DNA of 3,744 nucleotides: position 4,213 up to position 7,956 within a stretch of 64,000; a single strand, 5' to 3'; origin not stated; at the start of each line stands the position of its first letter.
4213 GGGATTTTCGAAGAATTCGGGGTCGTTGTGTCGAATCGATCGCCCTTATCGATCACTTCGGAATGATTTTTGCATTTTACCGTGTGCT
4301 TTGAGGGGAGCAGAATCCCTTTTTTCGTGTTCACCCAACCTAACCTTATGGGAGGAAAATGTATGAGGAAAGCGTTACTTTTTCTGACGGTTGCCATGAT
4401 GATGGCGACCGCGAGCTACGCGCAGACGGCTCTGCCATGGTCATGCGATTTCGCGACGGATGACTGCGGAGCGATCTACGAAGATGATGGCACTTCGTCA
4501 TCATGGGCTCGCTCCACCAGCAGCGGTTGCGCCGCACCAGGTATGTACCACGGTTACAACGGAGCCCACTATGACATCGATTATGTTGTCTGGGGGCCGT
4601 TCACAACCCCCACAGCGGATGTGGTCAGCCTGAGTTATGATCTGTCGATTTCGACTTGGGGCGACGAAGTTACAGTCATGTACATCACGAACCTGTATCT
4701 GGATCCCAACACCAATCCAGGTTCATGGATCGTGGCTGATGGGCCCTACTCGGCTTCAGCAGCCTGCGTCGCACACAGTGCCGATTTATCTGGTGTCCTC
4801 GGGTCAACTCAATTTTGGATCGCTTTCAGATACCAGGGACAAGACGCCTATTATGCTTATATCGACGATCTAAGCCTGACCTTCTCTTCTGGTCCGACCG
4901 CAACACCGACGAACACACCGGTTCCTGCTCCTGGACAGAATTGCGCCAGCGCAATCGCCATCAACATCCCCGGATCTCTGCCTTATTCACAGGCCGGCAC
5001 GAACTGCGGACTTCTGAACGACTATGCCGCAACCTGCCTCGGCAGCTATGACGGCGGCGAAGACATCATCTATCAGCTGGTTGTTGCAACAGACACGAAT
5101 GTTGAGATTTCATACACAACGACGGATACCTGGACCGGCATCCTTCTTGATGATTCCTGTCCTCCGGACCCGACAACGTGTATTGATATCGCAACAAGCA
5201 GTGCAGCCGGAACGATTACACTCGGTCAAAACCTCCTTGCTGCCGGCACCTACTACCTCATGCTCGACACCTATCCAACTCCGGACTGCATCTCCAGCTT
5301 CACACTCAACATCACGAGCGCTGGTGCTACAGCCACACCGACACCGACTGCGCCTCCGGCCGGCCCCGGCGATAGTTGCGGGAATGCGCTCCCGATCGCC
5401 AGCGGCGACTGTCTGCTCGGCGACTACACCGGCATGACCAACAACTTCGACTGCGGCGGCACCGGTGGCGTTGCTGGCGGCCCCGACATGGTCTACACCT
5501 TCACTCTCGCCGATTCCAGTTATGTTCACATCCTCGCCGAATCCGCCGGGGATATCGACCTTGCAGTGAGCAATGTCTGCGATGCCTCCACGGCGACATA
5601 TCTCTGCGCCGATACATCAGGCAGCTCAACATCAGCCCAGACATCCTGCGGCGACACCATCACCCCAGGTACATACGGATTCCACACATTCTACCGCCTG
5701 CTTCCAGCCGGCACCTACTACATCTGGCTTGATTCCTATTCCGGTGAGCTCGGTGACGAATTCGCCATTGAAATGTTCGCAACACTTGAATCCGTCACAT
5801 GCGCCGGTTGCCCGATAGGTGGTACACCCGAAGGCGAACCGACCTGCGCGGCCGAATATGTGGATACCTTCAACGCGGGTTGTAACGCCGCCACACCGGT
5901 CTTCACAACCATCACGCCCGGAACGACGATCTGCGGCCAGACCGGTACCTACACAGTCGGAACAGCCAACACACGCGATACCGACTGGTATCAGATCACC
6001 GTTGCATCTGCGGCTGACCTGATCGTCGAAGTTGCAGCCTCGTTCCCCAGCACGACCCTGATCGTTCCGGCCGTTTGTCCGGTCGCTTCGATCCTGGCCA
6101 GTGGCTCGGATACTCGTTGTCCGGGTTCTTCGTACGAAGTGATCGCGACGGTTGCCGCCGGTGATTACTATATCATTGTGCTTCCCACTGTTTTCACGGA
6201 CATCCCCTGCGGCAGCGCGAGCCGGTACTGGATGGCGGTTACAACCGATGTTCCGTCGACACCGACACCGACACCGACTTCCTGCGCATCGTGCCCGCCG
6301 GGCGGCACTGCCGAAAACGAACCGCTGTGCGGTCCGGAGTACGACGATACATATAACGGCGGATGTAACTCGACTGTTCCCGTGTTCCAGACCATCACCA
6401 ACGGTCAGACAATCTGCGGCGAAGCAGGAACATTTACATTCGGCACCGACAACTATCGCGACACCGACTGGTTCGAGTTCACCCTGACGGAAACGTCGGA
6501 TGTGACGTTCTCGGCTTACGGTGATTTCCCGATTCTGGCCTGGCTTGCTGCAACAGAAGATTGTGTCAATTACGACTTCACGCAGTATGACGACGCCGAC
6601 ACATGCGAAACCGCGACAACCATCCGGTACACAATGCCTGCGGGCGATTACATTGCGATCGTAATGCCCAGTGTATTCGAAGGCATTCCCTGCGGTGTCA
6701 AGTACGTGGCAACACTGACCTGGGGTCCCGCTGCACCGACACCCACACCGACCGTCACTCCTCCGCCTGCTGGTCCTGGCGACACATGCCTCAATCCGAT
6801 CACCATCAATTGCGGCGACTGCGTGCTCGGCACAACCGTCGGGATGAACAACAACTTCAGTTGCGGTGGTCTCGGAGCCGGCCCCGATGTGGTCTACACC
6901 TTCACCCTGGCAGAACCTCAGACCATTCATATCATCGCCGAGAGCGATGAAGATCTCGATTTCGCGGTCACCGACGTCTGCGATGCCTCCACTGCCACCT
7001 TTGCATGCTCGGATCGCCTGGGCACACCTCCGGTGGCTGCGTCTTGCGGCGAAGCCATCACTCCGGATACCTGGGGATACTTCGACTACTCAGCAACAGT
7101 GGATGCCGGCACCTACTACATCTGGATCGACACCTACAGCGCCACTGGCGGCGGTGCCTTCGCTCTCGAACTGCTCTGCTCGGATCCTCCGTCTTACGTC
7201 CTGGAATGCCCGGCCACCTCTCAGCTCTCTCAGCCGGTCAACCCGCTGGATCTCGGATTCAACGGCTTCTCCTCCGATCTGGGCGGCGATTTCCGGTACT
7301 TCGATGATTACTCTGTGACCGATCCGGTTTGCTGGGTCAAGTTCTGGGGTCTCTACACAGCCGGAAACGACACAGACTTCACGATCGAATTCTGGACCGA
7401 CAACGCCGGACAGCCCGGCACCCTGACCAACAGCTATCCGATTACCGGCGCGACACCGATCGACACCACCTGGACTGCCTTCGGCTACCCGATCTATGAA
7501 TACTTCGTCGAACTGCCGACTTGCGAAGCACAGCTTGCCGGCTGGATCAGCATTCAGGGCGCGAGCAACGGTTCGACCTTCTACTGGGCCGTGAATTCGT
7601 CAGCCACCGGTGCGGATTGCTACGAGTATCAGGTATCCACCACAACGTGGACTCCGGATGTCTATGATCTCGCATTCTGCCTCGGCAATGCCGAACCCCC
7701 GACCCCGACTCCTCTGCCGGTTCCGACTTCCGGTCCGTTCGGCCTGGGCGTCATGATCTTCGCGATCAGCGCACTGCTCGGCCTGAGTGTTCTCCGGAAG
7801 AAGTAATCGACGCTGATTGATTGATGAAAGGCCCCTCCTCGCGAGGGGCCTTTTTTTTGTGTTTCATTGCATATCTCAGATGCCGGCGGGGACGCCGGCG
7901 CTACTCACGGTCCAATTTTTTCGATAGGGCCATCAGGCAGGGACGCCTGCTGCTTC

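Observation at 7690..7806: Second recurrent C-terminal tail: PT linker, then VP[TA][SG]xxxG-like motif, single TM helix and basic cluster (exosortase/sortase-like tripartite signal without a known motif)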

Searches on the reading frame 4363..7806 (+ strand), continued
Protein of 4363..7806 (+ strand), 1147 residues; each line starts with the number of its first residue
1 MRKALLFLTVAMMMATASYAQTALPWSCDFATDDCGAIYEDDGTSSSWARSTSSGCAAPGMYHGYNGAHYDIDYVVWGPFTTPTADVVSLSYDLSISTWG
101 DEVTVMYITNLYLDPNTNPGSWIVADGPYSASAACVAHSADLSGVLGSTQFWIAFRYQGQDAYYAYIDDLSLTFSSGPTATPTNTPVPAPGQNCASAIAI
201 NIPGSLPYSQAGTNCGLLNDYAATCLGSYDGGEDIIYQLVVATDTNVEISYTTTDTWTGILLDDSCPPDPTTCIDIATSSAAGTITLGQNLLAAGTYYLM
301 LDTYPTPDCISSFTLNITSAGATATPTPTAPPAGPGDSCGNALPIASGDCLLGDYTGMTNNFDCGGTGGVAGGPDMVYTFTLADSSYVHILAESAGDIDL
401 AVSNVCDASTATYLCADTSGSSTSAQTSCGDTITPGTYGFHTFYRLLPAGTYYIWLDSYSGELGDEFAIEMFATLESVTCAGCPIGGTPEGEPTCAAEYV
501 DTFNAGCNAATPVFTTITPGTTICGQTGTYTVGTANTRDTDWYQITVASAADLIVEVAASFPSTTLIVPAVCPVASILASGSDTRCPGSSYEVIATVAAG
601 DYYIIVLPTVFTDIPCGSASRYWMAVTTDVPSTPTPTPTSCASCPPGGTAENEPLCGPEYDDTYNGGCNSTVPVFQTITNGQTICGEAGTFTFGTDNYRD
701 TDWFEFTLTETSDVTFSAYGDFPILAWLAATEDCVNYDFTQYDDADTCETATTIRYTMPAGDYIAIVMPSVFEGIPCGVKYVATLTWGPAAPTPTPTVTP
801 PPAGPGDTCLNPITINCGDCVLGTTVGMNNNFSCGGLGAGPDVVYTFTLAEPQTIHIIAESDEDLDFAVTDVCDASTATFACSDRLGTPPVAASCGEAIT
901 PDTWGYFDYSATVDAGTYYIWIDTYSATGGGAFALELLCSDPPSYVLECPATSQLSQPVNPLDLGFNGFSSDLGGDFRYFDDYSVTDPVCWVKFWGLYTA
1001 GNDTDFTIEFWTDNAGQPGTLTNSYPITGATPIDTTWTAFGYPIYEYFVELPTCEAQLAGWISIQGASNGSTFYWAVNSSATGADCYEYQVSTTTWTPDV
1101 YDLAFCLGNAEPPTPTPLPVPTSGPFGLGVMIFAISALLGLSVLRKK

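Call 62: find_encoding_contigs(protein=P0074, flank=10000, max_places=3)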
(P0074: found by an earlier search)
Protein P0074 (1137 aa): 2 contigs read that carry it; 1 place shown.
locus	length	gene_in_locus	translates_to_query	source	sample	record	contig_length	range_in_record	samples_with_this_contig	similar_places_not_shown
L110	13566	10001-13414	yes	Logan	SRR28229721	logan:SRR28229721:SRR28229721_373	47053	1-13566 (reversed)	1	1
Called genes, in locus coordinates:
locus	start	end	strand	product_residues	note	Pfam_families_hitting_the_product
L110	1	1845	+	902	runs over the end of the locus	PF04389:Peptidase_M28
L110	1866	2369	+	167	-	-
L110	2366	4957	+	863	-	PF04389:Peptidase_M28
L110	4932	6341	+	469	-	PF05277:DUF726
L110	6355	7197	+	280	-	PF03618:Kinase-PPPase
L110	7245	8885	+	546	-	PF00795:CN_hydrolase, PF02540:NAD_synthase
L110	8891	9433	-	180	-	PF01627:Hpt (faint)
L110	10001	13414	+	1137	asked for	PF04151:PPC (faint)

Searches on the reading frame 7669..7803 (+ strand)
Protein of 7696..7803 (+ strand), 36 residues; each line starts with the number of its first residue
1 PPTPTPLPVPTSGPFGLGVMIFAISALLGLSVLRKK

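Call 9: search_protein_families(library=ncbifam, proteins=[window:7696-7803:+], max_evalue=10)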
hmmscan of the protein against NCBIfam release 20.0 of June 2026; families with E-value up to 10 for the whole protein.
seq(36 aa): 1 family
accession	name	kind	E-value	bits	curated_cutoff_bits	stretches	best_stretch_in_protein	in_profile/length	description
NF033207.2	midcut_by_XrtH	subfamily_domain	0.16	12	45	1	5-35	33-62/175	midcut-by-XrtH protein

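Call 10: search_protein_families(library=pfam, proteins=[window:7696-7803:+], max_evalue=10)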
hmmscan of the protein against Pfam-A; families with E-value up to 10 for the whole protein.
seq(36 aa): 0 families

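Call 21: find_homologous_proteins(query=A2, max_evalue=10)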
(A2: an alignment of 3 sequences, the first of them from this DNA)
Query A2 (3 sequences): 17 candidates shared short words with the query, none scored E <= 10.

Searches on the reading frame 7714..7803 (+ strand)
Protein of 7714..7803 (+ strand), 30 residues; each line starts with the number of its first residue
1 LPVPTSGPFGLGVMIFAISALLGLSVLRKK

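Call 59: search_protein_families(library=ncbifam, alignment_id=A5, max_evalue=10)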
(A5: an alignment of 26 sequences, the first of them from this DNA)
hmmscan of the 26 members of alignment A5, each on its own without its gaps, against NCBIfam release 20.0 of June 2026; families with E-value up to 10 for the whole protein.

A. member 1, seq(30 aa): 0 families

B. families by the number of members that match (of 26 scanned): 23 families
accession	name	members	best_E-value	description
TIGR04174.1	IPTL_CTERM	9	0.0014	IPTL-CTERM sorting domain-containing protein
TIGR01167.1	LPXTG_anchor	9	0.0031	LPXTG cell wall anchor domain-containing protein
TIGR03901.2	MYXO-CTERM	6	0.0045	MYXO-CTERM sorting domain-containing protein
NF033207.2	midcut_by_XrtH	5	0.003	midcut-by-XrtH protein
TIGR02595.1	PEP_CTERM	5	0.022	PEP-CTERM sorting domain-containing protein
TIGR03370.1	VPLPA-CTERM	5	0.03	VPLPA-CTERM sorting domain-containing protein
NF033846.1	Rumino_NPXTG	4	0.059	NPXTG-anchored protein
NF033902.0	iso_D2_wall_anc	3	0.38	SpaH/EbpB family LPXTG-anchored major pilin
NF058582.1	Microco_LAVTG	2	0.0086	LAVTG motif-containing sortase-dependent surface protein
NF045529.2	Heimdall-CTERM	2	0.015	Heimdall-CTERM domain-containing surface protein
TIGR03501.1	GlyGly_CTERM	1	0.021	GlyGly-CTERM sorting domain-containing protein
NF058571.1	GVDTG_CTERM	1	0.024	GVDTG sorting domain-containing protein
NF033191.4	JDVT-CTERM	1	0.025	JDVT-CTERM domain-containing protein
TIGR03382.1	GC_trans_RRR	1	0.062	MYXO-CTERM sorting domain-containing protein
NF041738.1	GG_III-CTERM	1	0.12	GGIII-like transmembrane region-containing protein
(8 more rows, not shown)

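Call 84: search_protein_families(library=pfam, alignment_id=A5, max_evalue=10)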
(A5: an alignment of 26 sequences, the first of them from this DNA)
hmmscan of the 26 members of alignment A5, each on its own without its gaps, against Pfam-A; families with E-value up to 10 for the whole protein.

A. member 1, seq(30 aa): 0 families

B. families by the number of members that match (of 26 scanned): 7 families
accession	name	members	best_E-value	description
PF18205.6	VPDSG-CTERM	5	0.081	VPDSG-CTERM motif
PF00746.26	Gram_pos_anchor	5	0.2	LPXTG cell wall anchor motif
PF07589.16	PEP-CTERM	3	0.079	PEP-CTERM motif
PF14991.11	MLANA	2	0.083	Protein melan-A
PF18203.6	IPTL-CTERM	2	0.14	IPTL-CTERM motif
PF10215.14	Ost4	1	0.11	Oligosaccaryltransferase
PF21844.1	DUF6903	1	0.45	Family of unknown function (DUF6903)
